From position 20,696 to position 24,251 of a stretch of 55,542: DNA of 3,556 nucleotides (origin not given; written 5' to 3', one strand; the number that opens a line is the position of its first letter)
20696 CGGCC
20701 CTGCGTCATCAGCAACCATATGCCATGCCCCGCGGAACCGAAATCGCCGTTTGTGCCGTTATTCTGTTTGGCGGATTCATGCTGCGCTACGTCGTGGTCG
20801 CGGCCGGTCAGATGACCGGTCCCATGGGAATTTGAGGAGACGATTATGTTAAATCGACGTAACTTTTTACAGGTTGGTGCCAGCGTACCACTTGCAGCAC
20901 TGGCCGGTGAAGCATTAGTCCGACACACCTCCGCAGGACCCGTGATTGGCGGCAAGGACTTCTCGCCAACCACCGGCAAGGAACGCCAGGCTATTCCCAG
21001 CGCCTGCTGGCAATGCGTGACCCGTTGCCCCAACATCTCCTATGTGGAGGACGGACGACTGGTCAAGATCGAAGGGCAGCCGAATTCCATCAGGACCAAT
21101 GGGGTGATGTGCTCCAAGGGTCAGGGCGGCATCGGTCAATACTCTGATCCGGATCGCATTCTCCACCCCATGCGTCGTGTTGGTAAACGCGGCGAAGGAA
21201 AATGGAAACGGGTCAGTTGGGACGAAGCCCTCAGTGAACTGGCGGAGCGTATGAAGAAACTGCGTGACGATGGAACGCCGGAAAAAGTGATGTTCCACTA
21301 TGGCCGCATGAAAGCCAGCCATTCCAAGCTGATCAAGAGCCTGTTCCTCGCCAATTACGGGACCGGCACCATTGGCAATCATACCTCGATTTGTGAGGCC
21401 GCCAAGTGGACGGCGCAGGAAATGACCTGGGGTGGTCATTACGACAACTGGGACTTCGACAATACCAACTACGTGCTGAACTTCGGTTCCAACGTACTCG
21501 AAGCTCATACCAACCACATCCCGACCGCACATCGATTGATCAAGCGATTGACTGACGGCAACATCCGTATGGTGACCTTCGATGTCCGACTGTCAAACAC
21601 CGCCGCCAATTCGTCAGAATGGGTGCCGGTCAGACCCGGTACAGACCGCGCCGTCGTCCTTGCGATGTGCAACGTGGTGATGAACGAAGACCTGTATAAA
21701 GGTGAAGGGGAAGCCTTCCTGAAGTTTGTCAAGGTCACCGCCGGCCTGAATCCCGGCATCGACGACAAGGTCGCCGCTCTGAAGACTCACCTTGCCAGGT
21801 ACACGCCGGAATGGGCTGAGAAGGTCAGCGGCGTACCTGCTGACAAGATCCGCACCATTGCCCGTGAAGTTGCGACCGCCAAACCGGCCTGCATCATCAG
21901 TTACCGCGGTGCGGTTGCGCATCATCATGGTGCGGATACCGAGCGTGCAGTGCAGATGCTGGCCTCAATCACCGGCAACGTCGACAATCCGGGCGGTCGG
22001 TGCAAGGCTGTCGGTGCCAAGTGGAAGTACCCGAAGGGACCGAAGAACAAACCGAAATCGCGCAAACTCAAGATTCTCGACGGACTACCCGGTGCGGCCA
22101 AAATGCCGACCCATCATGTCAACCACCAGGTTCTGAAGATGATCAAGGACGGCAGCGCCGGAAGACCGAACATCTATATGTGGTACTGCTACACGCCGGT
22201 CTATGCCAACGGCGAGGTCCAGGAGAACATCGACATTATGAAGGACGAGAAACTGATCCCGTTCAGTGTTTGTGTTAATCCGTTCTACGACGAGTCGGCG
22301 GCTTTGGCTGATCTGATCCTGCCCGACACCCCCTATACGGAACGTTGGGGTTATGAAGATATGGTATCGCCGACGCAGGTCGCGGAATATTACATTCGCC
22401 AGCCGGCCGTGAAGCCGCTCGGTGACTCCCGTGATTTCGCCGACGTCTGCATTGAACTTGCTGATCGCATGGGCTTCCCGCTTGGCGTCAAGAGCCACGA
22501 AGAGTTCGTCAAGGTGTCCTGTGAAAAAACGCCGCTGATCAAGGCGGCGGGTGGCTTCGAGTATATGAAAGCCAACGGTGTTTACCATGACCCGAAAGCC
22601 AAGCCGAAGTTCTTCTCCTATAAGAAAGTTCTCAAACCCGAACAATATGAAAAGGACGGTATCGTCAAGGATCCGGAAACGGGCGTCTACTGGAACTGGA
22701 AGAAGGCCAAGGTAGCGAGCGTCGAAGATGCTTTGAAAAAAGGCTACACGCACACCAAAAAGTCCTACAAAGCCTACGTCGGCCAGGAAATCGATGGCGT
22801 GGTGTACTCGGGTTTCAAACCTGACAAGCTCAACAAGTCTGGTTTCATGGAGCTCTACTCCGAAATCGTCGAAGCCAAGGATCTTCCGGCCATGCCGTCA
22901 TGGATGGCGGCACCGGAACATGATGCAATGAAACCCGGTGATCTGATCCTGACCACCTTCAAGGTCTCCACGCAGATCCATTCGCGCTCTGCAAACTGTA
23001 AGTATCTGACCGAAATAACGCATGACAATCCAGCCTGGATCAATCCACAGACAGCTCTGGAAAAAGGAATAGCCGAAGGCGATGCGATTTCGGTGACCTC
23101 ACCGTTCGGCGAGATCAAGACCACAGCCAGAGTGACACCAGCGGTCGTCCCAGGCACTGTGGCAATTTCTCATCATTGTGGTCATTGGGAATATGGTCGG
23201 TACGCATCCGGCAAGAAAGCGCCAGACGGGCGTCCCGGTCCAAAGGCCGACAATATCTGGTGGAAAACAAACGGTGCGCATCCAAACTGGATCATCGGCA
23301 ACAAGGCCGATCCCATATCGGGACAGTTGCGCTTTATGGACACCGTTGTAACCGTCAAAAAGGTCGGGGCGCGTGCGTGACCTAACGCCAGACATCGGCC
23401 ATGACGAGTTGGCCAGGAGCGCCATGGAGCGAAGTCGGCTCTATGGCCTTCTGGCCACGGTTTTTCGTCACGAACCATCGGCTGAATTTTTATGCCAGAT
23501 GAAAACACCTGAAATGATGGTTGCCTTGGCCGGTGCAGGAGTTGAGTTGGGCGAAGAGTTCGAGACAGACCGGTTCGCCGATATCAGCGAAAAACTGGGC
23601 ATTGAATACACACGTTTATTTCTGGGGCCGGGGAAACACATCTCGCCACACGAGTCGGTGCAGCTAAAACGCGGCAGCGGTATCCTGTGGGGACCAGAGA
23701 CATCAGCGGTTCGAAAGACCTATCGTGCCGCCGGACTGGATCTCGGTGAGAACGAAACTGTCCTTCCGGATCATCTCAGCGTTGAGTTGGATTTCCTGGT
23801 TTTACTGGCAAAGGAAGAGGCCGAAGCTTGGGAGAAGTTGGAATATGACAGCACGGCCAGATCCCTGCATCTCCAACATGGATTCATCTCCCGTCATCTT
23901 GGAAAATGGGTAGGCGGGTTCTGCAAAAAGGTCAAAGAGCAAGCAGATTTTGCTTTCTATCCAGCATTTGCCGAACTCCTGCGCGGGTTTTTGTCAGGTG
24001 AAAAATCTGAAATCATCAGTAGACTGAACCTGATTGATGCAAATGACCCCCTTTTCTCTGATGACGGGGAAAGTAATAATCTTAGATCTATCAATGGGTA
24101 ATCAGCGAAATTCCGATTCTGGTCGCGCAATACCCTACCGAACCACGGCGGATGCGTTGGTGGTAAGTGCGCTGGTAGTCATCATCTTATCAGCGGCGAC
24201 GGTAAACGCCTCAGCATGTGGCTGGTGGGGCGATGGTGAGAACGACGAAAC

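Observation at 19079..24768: Tat-exported molybdoenzyme operon in FeS-NrfD-Mo-TorD order with an extra periplasmic gene; substrate cannot be assigned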

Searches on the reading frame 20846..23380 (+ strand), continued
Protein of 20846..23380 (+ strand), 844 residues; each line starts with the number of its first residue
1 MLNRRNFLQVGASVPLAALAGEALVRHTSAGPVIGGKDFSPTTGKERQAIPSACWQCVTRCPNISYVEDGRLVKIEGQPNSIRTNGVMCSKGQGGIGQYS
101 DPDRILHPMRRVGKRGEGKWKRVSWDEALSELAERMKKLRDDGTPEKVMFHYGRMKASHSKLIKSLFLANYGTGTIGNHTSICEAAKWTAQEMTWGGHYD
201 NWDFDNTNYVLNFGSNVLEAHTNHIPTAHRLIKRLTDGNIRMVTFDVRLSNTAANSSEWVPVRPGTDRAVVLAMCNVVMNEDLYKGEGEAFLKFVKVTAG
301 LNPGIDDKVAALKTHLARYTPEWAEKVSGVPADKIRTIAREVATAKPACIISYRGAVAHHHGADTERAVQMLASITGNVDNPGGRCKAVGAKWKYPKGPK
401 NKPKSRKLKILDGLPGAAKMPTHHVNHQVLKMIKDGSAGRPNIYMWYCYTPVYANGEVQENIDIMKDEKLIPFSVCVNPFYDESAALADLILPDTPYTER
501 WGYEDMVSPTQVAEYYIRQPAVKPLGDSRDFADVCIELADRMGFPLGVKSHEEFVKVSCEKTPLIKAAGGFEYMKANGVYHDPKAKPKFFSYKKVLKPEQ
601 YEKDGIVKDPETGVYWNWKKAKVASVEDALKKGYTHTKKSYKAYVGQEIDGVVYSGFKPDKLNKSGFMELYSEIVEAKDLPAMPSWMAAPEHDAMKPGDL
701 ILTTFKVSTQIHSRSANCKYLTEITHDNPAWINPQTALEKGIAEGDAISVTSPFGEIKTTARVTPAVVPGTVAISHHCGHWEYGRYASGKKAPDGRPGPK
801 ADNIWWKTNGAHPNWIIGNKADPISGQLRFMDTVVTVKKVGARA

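Call 76: search_protein_families(library=ncbifam, proteins=[L081:5801-7144:+, L009:5519-7087:+, L018:15939-16544:+, L018:5562-6176:+, L018:4638-5534:+, L009:11309-12574:+], max_evalue=0.00001)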
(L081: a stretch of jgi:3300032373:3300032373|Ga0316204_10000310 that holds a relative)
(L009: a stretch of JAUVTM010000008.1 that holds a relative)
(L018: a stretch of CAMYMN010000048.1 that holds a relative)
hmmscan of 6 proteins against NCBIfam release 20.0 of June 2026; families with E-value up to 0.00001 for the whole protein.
L081:5801-7144:+ (447 aa): 1 family
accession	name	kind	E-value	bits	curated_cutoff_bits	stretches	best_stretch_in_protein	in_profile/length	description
NF002962.0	PRK03633.1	equivalog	2.7e-34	118.9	361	1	19-388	10-376/382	MFS transporter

L009:5519-7087:+ (522 aa): 4 families
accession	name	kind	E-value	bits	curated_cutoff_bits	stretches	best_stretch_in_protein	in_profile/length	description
TIGR03508.1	decahem_SO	subfamily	5.6e-10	39.1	192.2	1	290-429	3-127/258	DmsE family decaheme c-type cytochrome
TIGR03153.1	cytochr_NrfH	equivalog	6.9e-10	39.1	134.2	0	50-189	30-135/138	cytochrome c nitrite reductase small subunit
NF045713.1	CxxCH_16_HmcA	equivalog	7e-07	28.2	400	0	240-342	299-401/541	sulfate respiration complex hexadecaheme cytochrome HmcA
NF008659.0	PRK11659.1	equivalog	3.5e-06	26.8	184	0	132-256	43-143/188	cytochrome c nitrite reductase pentaheme subunit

L018:15939-16544:+ (201 aa): 0 families

L018:5562-6176:+ (204 aa): 5 families
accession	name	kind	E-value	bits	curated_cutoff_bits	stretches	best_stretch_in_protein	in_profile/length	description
TIGR02161.1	napC_nirT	subfamily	4e-14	52.9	310.6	1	10-180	16-181/185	periplasmic nitrate (or nitrite) reductase c-type cytochrome, NapC/NirT family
TIGR02162.1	torC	equivalog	3.9e-13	49.4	478.2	1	6-196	8-199/387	pentaheme c-type cytochrome TorC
NF011606.0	PRK15032.1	equivalog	3.9e-13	49.3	455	1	13-200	20-201/390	pentaheme c-type cytochrome TorC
TIGR03153.1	cytochr_NrfH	equivalog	5.3e-12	46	134.2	1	11-91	2-70/138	cytochrome c nitrite reductase small subunit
NF007906.0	PRK10617.1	equivalog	1.1e-08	35.2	349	1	14-185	28-195/200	cytochrome c-type protein NapC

L018:4638-5534:+ (298 aa): 0 families

L009:11309-12574:+ (421 aa): 5 families
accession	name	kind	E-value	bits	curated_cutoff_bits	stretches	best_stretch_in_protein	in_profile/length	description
NF041028.1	decahem_GSU2203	exception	2.5e-16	59.8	325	1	184-238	65-113/317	GSU2203 family decaheme c-type cytochrome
TIGR03508.1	decahem_SO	subfamily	2.1e-12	47.1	192.2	1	283-395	79-177/258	DmsE family decaheme c-type cytochrome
NF041198.1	UshA_like_PCGU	equivalog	1.2e-11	43.9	275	1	160-235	438-510/519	UshA-like (seleno)protein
NF008339.0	PRK11125.1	equivalog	2.6e-10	39.6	595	1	180-309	158-297/487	ammonia-forming cytochrome c nitrite reductase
TIGR03152.1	cyto_c552_HCOOH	exception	1.6e-07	30.5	692.5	1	222-308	165-254/441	ammonia-forming nitrite reductase cytochrome c552 subunit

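Call 90: find_encoding_contigs(protein=P0049, flank=7000, max_places=1)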
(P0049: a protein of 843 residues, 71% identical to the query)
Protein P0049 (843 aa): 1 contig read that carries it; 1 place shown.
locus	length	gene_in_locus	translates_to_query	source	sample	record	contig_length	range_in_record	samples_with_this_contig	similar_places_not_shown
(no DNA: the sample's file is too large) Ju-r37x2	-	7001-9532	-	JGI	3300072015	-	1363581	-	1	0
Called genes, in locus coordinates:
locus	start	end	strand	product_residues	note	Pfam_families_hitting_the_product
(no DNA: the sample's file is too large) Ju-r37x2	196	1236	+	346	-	PF04166:PdxA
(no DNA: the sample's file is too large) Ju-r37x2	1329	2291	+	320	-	PF02737:3HCDH_N, PF00725:3HCDH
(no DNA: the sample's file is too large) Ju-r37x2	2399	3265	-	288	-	PF02668:TauD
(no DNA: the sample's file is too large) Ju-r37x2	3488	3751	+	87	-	-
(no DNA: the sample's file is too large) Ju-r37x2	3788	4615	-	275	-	PF13649:Methyltransf_25 (weak), PF08242:Methyltransf_12 (weak)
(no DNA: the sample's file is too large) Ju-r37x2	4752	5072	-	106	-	PF02627:CMD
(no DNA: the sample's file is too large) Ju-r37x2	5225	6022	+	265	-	PF13237:Fer4_10 (faint), PF13187:Fer4_9 (weak), PF13247:Fer4_11, PF12838:Fer4_7 (weak), PF00037:Fer4, PF12797:Fer4_2 (weak), PF12837:Fer4_6 (weak)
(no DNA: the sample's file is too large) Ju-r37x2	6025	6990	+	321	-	PF03916:NrfD, PF14589:NrfD_2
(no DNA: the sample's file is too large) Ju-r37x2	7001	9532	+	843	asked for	PF04879:Molybdop_Fe4S4, PF00384:Molybdopterin, PF01568:Molydop_binding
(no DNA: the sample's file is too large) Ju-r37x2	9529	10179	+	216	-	PF02613:Nitrate_red_del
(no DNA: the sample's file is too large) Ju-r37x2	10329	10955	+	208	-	PF02493:MORN (weak)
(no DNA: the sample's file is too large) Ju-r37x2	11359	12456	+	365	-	PF01571:GCV_T, PF08669:GCV_T_C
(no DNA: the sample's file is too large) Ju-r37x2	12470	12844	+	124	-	PF01597:GCV_H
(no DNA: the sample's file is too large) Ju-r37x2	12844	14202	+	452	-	PF02347:GDC-P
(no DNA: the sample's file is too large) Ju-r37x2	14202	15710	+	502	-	PF00266:Aminotran_5, PF21478:GcvP2_C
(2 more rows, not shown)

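Call 91: find_encoding_contigs(protein=P0109, flank=7000, max_places=1)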
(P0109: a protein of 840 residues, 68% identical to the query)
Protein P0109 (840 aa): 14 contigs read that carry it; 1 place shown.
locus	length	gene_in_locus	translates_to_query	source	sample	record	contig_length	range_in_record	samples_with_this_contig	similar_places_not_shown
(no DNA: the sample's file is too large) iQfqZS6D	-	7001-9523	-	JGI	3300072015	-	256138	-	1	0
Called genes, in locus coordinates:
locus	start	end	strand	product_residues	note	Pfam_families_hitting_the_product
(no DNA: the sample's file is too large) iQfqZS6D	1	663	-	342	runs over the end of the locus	PF01018:GTP1_OBG, PF01926:MMR_HSR1, PF02421:FeoB_N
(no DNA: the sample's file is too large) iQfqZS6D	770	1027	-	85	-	PF01016:Ribosomal_L27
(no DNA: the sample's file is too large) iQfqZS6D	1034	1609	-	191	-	-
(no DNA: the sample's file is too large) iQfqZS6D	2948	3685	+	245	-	PF00027:cNMP_binding, PF13545:HTH_Crp_2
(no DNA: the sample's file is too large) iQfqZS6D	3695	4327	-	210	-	PF01292:Ni_hydr_CYTB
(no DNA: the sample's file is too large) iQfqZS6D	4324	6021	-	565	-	PF22113:Mtrc-MtrF_II-IV_dom (faint), PF14522:Cytochrome_C7 (weak), PF11783:Cytochrome_cB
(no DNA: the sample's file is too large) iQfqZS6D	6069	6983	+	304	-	PF13187:Fer4_9 (faint), PF12797:Fer4_2 (faint), PF12837:Fer4_6 (faint), PF12838:Fer4_7 (faint), PF13237:Fer4_10 (weak), PF13247:Fer4_11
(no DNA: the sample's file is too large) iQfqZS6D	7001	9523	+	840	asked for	PF04879:Molybdop_Fe4S4, PF00384:Molybdopterin, PF01568:Molydop_binding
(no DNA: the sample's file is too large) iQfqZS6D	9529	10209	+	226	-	PF02613:Nitrate_red_del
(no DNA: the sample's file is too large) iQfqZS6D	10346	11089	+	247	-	PF10649:DUF2478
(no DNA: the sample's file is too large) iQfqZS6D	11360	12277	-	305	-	PF04909:Amidohydro_2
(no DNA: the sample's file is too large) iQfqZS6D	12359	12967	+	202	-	PF00903:Glyoxalase, PF13468:Glyoxalase_3, PF13669:Glyoxalase_4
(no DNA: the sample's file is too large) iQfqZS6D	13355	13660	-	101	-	PF04214:DUF411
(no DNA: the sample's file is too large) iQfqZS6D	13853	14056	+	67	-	-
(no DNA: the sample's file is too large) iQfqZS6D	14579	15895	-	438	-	PF20172:DUF6538, PF00589:Phage_integrase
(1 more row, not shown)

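Call 92: find_encoding_contigs(protein=P0112, flank=7000, max_places=1)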
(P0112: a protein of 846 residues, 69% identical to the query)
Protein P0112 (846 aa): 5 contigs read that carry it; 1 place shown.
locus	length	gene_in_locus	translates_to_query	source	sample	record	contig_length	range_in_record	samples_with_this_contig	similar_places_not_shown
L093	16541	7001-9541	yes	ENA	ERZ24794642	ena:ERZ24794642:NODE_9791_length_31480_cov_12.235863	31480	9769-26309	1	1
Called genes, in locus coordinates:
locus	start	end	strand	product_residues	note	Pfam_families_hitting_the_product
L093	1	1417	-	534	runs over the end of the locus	PF00009:GTP_EFTU, PF01926:MMR_HSR1 (weak), PF22042:EF-G_D2, PF16658:RF3_C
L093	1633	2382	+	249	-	-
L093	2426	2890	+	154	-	-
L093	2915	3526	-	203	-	PF03264:Cytochrom_NNT, PF22113:Mtrc-MtrF_II-IV_dom (faint), PF14522:Cytochrome_C7 (faint), PF14537:Cytochrom_c3_2 (faint)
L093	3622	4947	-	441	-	PF09459:EB_dh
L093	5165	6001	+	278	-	PF12838:Fer4_7 (weak), PF13187:Fer4_9 (weak), PF13237:Fer4_10 (weak), PF13247:Fer4_11, PF12838:Fer4_7, PF00037:Fer4 (weak), PF12797:Fer4_2 (weak), PF12837:Fer4_6 (weak), +1 more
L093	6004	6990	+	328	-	PF03916:NrfD, PF14589:NrfD_2 (weak)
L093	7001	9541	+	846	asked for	PF04879:Molybdop_Fe4S4, PF00384:Molybdopterin, PF01568:Molydop_binding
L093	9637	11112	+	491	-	PF00034:Cytochrom_C (faint), PF09086:DUF1924 (faint), PF13442:Cytochrome_CBB3 (faint)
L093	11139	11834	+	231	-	PF02613:Nitrate_red_del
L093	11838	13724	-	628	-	PF00005:ABC_tran, PF02463:SMC_N (faint), PF13555:AAA_29 (faint), PF12848:ABC_tran_Xtn, PF00005:ABC_tran, PF13304:AAA_21, PF16326:ABC_tran_CTD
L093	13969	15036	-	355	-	-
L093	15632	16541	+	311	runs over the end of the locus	-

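Call 93: find_encoding_contigs(protein=P0004, flank=7000, max_places=1)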
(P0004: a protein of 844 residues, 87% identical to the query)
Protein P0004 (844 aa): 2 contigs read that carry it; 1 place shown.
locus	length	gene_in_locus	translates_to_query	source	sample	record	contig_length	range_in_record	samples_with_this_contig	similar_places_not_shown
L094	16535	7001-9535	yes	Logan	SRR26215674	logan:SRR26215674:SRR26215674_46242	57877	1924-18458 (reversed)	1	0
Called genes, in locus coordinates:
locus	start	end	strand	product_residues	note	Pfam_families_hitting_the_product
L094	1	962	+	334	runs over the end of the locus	PF13489:Methyltransf_23 (weak), PF13649:Methyltransf_25 (weak)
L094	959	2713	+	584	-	PF00890:FAD_binding_2, PF01946:Thi4 (weak), PF03486:HI0933_like, PF07992:Pyr_redox_2 (faint), PF02910:Succ_DH_flav_C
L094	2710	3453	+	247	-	PF13085:Fer2_3, PF13183:Fer4_8, PF13237:Fer4_10, PF12838:Fer4_7 (weak), PF13187:Fer4_9 (weak), PF13484:Fer4_16 (weak), PF13534:Fer4_17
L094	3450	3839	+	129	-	PF02300:Fumarate_red_C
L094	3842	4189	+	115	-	PF02313:Fumarate_red_D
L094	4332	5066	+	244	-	PF00027:cNMP_binding, PF13545:HTH_Crp_2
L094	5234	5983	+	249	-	PF12797:Fer4_2 (weak), PF13187:Fer4_9 (weak), PF13237:Fer4_10, PF13247:Fer4_11, PF12838:Fer4_7, PF13187:Fer4_9 (weak), PF00037:Fer4 (weak), PF12797:Fer4_2 (weak), +1 more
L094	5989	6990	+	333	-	PF03916:NrfD, PF14589:NrfD_2 (weak)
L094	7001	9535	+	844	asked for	PF04879:Molybdop_Fe4S4, PF00384:Molybdopterin, PF01568:Molydop_binding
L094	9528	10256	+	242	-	PF02613:Nitrate_red_del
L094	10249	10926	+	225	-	PF22741:PTP-NADK (weak)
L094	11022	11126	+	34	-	-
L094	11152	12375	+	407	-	PF00890:FAD_binding_2 (faint), PF01266:DAO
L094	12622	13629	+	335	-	PF19420:DDAH_eukar, PF02274:ADI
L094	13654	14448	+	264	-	PF23441:SDR (weak), PF00106:adh_short, PF01370:Epimerase (weak), PF08659:KR, PF13561:adh_short_C2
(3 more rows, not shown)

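Call 120: search_protein_representatives(protein=window:20846-23380:+)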
Query: 844 residues. Proteins with E-value up to 0.001 (for the whole library): 13230; up to 1e-10: 5863; up to 1e-30: 1232. The best 150 are listed.
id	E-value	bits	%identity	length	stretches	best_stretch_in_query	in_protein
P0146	0.0e+00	1042.7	73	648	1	1-597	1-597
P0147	1.7e-292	989.0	59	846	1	49-840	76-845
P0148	6.8e-249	844.8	55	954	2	36-625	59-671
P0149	3.0e-216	736.7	50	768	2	2-585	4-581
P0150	7.1e-216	735.5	47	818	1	2-839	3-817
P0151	1.6e-204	698.0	74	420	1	109-497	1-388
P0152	1.1e-197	675.3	45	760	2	1-582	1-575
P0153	6.7e-197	672.7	49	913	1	42-839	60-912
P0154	5.4e-196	669.7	60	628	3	186-433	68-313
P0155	3.4e-177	607.5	48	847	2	83-592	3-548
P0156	6.6e-177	606.6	56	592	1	332-839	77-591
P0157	2.3e-175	601.5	53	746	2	36-317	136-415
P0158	1.0e-157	543.1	43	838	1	33-840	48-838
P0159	8.2e-148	510.3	41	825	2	35-592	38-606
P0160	1.6e-145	502.7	40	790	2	2-594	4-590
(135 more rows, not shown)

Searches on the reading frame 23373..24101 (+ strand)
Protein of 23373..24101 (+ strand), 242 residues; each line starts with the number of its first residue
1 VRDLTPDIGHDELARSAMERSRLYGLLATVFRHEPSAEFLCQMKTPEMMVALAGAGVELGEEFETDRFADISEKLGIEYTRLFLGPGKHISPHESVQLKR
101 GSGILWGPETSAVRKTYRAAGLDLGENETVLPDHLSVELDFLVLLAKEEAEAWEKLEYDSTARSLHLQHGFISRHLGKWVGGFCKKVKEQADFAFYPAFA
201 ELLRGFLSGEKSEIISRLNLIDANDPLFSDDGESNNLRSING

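Call 3: search_protein_families(library=pfam, proteins=[window:23373-24101:+])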
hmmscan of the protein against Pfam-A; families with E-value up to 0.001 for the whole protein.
window:23373-24101:+ (242 aa): 1 family
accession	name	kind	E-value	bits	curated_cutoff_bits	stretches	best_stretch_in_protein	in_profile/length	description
PF02613.20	Nitrate_red_del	-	1.1e-23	84.3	22.2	1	73-184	26-135/136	Nitrate reductase delta subunit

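Call 4: search_protein_families(library=ncbifam, proteins=[window:23373-24101:+])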
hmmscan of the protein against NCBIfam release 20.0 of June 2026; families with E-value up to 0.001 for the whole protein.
window:23373-24101:+ (242 aa): 4 families
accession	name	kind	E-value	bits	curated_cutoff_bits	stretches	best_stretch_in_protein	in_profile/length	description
TIGR03482.1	DMSO_red_II_cha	subfamily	6.9e-19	68.6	152.3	1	20-218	2-196/197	DMSO reductase family type II enzyme chaperone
NF003442.0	PRK04976.1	equivalog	2.6e-14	53.7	132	1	15-210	7-204/211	molecular chaperone TorD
NF042981.1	EthbenzDh_ebdD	equivalog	4e-11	43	360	1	12-211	11-212/222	ethylbenzene dehydrogenase subunit delta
NF008632.0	PRK11621.1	equivalog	2.1e-08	34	162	1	69-212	62-190/203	Tat proofreading chaperone DmsD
